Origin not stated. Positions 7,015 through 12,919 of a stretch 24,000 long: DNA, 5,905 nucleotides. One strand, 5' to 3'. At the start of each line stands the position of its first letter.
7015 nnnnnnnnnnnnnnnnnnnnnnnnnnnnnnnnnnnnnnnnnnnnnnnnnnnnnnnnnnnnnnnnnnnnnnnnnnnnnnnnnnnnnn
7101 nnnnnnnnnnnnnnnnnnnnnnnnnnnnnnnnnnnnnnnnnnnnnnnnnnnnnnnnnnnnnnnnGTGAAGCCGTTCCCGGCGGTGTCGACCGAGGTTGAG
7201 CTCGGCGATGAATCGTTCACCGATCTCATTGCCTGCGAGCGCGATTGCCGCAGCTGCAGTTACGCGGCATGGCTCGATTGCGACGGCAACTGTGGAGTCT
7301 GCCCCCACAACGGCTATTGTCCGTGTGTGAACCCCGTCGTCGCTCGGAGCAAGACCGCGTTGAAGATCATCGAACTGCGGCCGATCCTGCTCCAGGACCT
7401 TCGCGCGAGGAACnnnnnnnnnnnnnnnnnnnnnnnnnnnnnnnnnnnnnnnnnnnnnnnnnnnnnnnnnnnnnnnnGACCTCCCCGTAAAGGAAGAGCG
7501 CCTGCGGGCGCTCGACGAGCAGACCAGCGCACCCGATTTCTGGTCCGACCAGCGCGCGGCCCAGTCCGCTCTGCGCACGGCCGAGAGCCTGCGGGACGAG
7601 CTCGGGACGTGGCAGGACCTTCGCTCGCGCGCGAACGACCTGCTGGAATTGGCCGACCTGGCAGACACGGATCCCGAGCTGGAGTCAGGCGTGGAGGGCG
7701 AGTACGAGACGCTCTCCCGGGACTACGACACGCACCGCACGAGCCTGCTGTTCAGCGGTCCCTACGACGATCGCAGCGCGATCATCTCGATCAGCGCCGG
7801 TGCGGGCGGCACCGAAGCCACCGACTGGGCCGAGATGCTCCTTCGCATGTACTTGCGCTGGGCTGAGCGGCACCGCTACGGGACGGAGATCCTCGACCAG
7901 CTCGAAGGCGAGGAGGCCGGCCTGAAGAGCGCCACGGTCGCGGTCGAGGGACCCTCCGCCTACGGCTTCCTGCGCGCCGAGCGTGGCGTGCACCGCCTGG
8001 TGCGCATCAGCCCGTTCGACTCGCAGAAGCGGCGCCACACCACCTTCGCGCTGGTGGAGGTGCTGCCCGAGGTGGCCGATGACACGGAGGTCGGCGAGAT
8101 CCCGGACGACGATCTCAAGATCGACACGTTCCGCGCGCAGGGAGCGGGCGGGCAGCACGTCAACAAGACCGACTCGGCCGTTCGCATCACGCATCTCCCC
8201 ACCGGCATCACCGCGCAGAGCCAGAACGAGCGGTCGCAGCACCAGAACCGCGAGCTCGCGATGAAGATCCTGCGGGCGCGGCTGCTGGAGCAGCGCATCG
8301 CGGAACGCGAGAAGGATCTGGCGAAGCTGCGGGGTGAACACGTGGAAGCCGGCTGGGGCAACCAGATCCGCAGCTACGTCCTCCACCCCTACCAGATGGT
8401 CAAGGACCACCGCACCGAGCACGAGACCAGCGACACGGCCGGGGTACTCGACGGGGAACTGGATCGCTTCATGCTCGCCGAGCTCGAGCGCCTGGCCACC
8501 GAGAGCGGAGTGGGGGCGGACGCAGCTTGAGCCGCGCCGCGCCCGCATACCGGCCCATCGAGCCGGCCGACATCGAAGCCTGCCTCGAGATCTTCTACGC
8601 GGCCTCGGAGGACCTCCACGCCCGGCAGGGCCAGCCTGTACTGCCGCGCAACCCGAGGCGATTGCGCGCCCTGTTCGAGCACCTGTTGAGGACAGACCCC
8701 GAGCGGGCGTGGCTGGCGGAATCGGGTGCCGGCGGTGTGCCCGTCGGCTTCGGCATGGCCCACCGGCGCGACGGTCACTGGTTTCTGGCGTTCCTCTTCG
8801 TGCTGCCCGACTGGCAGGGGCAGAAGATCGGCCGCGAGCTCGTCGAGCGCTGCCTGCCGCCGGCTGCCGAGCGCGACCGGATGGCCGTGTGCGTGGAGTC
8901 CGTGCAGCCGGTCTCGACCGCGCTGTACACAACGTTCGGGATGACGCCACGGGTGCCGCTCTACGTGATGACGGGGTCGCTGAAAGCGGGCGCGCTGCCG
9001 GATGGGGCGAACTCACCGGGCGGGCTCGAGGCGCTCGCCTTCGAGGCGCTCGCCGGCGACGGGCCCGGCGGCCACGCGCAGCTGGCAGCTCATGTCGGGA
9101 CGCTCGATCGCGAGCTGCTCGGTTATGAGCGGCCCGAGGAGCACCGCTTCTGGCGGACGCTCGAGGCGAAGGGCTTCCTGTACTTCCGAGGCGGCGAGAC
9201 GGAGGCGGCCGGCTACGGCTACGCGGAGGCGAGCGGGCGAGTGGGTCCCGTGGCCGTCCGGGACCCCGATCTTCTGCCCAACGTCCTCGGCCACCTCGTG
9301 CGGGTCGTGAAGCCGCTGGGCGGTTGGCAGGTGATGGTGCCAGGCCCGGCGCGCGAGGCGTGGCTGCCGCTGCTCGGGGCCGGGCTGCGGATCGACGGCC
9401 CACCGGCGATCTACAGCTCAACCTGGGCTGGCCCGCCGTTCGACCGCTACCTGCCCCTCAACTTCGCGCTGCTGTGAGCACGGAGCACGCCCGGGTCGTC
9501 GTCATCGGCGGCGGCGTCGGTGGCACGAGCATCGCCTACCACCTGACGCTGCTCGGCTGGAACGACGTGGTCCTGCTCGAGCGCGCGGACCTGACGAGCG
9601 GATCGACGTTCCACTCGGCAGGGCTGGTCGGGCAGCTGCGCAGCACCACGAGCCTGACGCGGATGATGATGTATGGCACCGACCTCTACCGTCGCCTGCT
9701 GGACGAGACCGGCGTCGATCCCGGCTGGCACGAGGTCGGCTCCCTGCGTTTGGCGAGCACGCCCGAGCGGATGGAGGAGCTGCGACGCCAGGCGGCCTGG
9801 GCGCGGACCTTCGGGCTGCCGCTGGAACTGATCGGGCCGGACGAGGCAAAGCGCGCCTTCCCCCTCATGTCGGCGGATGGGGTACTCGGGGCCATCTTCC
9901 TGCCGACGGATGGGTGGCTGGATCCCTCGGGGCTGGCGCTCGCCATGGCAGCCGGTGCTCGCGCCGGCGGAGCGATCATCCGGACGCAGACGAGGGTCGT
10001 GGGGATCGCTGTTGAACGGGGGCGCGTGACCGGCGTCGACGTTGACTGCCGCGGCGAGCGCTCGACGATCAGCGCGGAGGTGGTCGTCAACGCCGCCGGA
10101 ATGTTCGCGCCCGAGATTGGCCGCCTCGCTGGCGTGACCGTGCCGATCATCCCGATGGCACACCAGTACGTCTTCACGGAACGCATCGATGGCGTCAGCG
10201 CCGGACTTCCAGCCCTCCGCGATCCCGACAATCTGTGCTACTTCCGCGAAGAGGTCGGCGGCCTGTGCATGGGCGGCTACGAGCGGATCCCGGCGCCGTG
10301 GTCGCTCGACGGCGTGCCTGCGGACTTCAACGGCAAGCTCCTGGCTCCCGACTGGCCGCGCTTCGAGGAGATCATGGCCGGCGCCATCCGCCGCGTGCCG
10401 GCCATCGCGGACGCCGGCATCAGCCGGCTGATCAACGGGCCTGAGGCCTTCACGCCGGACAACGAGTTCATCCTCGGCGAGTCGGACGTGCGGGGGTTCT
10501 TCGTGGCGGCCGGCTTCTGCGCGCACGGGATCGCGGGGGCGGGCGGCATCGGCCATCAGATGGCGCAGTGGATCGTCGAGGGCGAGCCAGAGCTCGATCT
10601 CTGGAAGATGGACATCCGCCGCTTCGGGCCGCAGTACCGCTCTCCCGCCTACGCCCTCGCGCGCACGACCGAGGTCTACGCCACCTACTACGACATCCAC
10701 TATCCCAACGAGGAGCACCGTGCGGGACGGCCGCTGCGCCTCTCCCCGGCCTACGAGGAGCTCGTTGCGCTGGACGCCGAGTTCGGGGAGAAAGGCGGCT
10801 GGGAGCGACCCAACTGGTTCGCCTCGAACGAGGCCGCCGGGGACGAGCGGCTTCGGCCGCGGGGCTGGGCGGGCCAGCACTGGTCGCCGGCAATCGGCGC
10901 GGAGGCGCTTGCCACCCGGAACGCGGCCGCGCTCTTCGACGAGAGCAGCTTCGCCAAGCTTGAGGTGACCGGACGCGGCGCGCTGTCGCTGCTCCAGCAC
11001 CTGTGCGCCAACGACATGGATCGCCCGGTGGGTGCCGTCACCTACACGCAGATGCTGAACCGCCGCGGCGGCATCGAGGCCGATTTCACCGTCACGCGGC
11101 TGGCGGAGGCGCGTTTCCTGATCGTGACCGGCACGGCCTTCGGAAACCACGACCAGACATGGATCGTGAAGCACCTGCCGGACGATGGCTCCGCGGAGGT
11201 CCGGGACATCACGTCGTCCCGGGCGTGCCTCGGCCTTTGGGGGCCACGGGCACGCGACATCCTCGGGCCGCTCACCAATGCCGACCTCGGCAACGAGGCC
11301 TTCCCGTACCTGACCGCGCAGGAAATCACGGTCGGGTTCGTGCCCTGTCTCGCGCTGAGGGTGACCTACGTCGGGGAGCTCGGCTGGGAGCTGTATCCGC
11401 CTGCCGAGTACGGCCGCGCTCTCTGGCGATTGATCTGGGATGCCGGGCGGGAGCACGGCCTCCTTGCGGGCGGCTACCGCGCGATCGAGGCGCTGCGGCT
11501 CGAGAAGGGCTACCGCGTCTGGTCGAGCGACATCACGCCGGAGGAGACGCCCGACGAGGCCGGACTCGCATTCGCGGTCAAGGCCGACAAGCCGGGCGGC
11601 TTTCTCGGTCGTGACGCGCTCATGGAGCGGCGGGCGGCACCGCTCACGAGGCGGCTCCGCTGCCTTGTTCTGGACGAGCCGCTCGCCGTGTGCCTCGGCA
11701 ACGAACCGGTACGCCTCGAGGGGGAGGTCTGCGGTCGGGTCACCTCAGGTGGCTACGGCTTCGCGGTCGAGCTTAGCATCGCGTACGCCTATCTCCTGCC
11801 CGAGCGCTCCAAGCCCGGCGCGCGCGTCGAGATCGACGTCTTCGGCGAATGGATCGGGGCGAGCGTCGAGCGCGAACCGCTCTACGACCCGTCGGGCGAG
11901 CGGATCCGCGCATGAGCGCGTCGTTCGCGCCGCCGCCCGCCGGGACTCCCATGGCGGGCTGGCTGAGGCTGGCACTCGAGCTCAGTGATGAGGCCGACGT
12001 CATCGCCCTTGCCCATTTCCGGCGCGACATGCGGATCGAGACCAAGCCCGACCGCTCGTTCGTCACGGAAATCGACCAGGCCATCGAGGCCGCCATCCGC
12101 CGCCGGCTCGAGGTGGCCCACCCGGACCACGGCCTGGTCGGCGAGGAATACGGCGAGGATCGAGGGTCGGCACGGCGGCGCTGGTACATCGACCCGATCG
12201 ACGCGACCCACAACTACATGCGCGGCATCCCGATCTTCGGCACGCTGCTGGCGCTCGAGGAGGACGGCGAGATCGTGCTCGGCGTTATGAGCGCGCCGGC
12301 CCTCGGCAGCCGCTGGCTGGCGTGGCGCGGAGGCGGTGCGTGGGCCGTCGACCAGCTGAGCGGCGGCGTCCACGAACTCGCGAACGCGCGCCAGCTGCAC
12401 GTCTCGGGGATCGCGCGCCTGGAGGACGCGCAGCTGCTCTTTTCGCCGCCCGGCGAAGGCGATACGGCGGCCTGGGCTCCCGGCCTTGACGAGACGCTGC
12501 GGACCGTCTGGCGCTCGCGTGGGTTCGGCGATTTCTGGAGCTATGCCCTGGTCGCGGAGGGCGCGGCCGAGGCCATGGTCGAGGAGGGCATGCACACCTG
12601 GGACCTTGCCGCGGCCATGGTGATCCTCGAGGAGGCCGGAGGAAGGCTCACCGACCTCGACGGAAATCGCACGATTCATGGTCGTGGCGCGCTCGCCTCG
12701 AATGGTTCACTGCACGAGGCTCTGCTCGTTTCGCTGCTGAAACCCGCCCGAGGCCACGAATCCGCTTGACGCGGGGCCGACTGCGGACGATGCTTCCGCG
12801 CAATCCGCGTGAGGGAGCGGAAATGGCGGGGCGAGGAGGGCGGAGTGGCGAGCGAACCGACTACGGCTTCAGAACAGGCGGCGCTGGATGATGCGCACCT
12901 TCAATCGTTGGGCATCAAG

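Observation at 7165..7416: Unrecognised 83-codon cysteine-rich ORF between secA and prfB, ending TAG directly against the prfB ATG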

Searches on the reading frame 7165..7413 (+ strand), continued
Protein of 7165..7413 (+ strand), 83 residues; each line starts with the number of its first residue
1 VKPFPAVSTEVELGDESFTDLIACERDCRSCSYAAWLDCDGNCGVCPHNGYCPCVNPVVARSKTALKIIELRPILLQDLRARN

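Call 58: list_cluster_members(proteins=[P0001, P0069, P0203, P0253, P0073])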
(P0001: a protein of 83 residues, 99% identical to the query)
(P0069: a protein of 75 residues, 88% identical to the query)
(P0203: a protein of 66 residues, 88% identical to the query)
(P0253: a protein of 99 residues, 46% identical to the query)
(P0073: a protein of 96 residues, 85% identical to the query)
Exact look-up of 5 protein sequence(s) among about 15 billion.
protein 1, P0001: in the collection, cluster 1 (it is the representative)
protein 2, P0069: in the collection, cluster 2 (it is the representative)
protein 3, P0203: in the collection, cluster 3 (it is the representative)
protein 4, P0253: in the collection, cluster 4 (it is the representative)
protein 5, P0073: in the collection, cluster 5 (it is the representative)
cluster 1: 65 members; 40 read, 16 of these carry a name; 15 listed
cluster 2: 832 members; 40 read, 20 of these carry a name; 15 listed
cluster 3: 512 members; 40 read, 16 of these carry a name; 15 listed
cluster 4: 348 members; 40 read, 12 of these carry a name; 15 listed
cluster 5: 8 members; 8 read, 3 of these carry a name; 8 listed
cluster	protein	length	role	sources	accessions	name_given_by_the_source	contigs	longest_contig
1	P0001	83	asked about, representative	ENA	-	-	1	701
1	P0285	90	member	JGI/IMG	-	hypothetical protein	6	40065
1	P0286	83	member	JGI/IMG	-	hypothetical protein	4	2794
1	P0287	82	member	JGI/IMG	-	hypothetical protein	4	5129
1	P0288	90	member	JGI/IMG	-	hypothetical protein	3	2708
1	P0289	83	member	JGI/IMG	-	hypothetical protein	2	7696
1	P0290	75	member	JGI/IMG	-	hypothetical protein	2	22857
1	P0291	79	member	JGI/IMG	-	hypothetical protein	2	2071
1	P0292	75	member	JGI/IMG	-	hypothetical protein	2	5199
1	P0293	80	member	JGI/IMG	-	hypothetical protein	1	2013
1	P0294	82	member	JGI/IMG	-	hypothetical protein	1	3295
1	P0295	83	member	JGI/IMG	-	hypothetical protein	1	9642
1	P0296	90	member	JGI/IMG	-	hypothetical protein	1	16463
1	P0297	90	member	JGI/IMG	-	hypothetical protein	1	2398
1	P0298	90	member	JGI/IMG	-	hypothetical protein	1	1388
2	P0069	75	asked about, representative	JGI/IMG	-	hypothetical protein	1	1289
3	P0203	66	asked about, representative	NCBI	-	-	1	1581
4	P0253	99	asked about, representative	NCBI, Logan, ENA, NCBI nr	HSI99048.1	MAG TPA: hypothetical protein VLA59_01540 [Patescibacteria group bacterium] | hypothetical protein [Patescibacteria group bacterium]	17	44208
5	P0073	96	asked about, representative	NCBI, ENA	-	-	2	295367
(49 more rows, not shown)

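Call 61: search_protein_families(library=phrogs, proteins=[window:7165-7413:+, P0196, P0203, P0175], max_evalue=1)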
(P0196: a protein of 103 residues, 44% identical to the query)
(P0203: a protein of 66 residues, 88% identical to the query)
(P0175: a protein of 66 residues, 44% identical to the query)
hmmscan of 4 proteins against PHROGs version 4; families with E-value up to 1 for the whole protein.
window:7165-7413:+ (83 aa): 0 families

P0196 (103 aa): 0 families

P0203 (66 aa): 0 families

P0175 (66 aa): 1 family
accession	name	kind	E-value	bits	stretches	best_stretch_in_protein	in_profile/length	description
phrog_1825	-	other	0.89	11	0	21-57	27-69/81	DNA methyltransferase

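Call 62: search_protein_families(library=ncbifam, proteins=[P0196, P0203, P0175], max_evalue=1)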
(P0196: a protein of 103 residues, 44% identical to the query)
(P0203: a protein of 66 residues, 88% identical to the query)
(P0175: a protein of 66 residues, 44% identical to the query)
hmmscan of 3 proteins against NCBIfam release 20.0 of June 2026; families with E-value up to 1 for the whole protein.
P0196 (103 aa): 0 families

P0203 (66 aa): 0 families

P0175 (66 aa): 0 families
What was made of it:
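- On Any curated protein family (Pfam-A, NCBIfam, PHROGs) or solved structure: Subfamily representatives gave 0 NCBIfam and 0 meaningful PHROG hits (calls 61, 62).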

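Call 66: find_related_loci(query=A3, collection=viral_contigs, flank=3000)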
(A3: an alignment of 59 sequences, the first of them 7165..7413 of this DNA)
Query A3 (83 aa) in viral_contigs; peptide patterns used: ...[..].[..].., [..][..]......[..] (x = any residue, [..] = any of these).
113 stretches matched a pattern, but none encodes a relative of the query by tblastn (E <= 1e-3).
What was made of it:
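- Tried and rejected: Viral contigs contained no relative (call 66).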

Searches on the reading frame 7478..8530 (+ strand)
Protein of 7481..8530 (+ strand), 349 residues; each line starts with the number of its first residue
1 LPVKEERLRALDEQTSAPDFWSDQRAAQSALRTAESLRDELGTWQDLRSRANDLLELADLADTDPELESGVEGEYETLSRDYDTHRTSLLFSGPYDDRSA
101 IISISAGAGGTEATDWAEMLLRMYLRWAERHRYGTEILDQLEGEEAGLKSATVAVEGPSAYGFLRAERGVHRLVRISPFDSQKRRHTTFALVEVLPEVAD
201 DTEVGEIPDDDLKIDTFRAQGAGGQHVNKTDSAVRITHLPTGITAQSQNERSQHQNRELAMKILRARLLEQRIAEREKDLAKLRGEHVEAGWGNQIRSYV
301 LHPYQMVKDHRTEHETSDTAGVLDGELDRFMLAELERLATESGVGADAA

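Call 46: search_protein_families(library=pfam, proteins=[window:7481-8530:+], max_evalue=0.001)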
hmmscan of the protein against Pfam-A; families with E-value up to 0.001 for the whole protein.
window:7481-8530:+ (349 aa): 2 families
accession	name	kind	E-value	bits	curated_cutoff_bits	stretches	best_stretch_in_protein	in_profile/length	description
PF03462.23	PCRF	-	1.7e-55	188.3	24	1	5-192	2-194/194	PCRF domain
PF00472.26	RF-1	-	4.7e-42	143.1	35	1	205-311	5-116/116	RF-1 domain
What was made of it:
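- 7478..8530 (+): prfB +1 frame (RF2 body, with SPF and GGQ motifs). PCRF and RF-1 domains (call 46).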

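Call 62: search_protein_families(library=ncbifam, proteins=[window:7478-8527:+], max_evalue=1)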
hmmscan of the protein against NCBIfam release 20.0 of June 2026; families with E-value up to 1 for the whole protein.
window:7478-8527:+ (350 aa): 5 families
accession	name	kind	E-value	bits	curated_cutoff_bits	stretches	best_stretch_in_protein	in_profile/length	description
TIGR00020.2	prfB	exception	7.1e-142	472.6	370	1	3-336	18-352/353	peptide chain release factor 2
NF001859.2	PRK00591.1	equivalog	1.5e-77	261.1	400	1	6-334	5-337/347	peptide chain release factor 1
TIGR00019.1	prfA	equivalog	4.6e-74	249.5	423.25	1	6-332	14-343/361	peptide chain release factor 1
TIGR03072.1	release_prfH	equivalog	7.5e-37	126.8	166.65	1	103-300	3-195/200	peptide chain release factor H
NF006718.0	PRK09256.1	equivalog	8.7e-12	44.9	100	1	207-238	11-42/140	alternative ribosome rescue aminoacyl-tRNA hydrolase ArfB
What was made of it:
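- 7478..8530 (+): TIGR00020 scores 472.6 bits (call 62).
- On Release factor 2 gene with programmed +1 frameshift (the downstream partner): 472.6 bits against a cut-off of 370 (call 62).
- Checked: The downstream frame is RF2 (TIGR00020, 472.6 bits against a cut-off of 370; call 62).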

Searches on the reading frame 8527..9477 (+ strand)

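Call 46: search_protein_families(library=pfam, proteins=[window:8527-9477:+], max_evalue=0.001)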
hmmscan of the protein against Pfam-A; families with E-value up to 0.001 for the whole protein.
window:8527-9477:+ (316 aa): 4 families
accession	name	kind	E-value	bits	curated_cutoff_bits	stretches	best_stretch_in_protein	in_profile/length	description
PF00583.31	Acetyltransf_1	-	4e-13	50.1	20.7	1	42-139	17-116/116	Acetyltransferase (GNAT) family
PF13508.13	Acetyltransf_7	-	4.3e-09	37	27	1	59-138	3-81/84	Acetyltransferase (GNAT) domain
PF13673.13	Acetyltransf_10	-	8.2e-08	32.7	23.6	1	69-144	39-112/128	Acetyltransferase (GNAT) domain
PF13480.13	Acetyltransf_6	-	0.00065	20.3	22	0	20-117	31-128/143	Acetyltransferase (GNAT) domain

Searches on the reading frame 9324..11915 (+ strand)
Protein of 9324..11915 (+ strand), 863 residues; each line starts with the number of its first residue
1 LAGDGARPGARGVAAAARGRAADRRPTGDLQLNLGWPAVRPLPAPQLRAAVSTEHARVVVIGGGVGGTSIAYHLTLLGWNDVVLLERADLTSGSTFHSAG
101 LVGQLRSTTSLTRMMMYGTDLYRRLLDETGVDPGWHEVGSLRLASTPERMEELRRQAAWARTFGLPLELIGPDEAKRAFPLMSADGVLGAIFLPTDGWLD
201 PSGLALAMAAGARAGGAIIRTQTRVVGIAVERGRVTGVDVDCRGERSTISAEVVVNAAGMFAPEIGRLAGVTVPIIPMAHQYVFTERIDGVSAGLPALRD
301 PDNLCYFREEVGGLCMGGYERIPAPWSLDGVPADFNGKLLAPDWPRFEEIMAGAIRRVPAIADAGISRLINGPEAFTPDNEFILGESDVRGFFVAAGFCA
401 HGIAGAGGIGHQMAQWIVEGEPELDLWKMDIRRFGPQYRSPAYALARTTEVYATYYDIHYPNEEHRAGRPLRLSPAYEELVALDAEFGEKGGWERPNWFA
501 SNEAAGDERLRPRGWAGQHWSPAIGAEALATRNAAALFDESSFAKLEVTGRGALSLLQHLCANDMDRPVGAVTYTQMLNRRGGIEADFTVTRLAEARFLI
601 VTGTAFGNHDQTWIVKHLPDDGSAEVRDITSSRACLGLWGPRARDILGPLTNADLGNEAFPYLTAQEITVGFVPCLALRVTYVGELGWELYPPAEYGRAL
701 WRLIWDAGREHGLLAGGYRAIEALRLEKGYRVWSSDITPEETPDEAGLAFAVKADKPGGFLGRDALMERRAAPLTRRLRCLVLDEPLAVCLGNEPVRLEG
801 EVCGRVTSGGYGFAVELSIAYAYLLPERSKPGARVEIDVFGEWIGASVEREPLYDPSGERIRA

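Call 46: search_protein_families(library=pfam, proteins=[window:9324-11915:+], max_evalue=0.001)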
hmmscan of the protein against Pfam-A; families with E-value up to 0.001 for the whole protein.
window:9324-11915:+ (863 aa): 6 families
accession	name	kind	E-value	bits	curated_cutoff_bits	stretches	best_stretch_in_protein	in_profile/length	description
PF01571.26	GCV_T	-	5.5e-79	265.5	25.6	1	477-750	2-254/255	Aminomethyltransferase folate-binding domain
PF01266.30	DAO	-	1.3e-71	242.5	27.9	1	57-416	1-353/353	FAD dependent oxidoreductase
PF16350.10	FAO_M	-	2e-21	76.3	27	1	419-474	1-56/56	FAD dependent oxidoreductase central domain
PF08669.17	GCV_T_C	-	4.1e-19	68.7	25.9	1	776-855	1-80/80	Glycine cleavage T-protein C-terminal barrel domain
PF00890.30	FAD_binding_2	-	2.2e-09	37.5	20.4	1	58-262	2-205/414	FAD binding domain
PF07992.20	Pyr_redox_2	-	0.00057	19.8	26.1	0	57-98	2-43/291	Pyridine nucleotide-disulphide oxidoreductase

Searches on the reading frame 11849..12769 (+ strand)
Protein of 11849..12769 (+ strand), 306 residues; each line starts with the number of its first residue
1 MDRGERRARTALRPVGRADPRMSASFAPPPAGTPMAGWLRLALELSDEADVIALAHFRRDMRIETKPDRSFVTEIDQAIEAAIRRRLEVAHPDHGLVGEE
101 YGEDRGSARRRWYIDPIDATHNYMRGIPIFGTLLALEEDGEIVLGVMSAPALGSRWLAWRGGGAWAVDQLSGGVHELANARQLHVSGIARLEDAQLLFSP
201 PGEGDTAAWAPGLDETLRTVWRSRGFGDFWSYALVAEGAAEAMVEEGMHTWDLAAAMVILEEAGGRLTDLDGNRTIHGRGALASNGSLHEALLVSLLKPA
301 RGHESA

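Call 46: search_protein_families(library=pfam, proteins=[window:11849-12769:+], max_evalue=0.001)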
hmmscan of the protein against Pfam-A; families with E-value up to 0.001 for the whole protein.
window:11849-12769:+ (306 aa): 1 family
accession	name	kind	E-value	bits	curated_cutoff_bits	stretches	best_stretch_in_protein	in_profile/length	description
PF00459.30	Inositol_P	-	9.8e-45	153.6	27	1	42-293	9-263/271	Inositol monophosphatase family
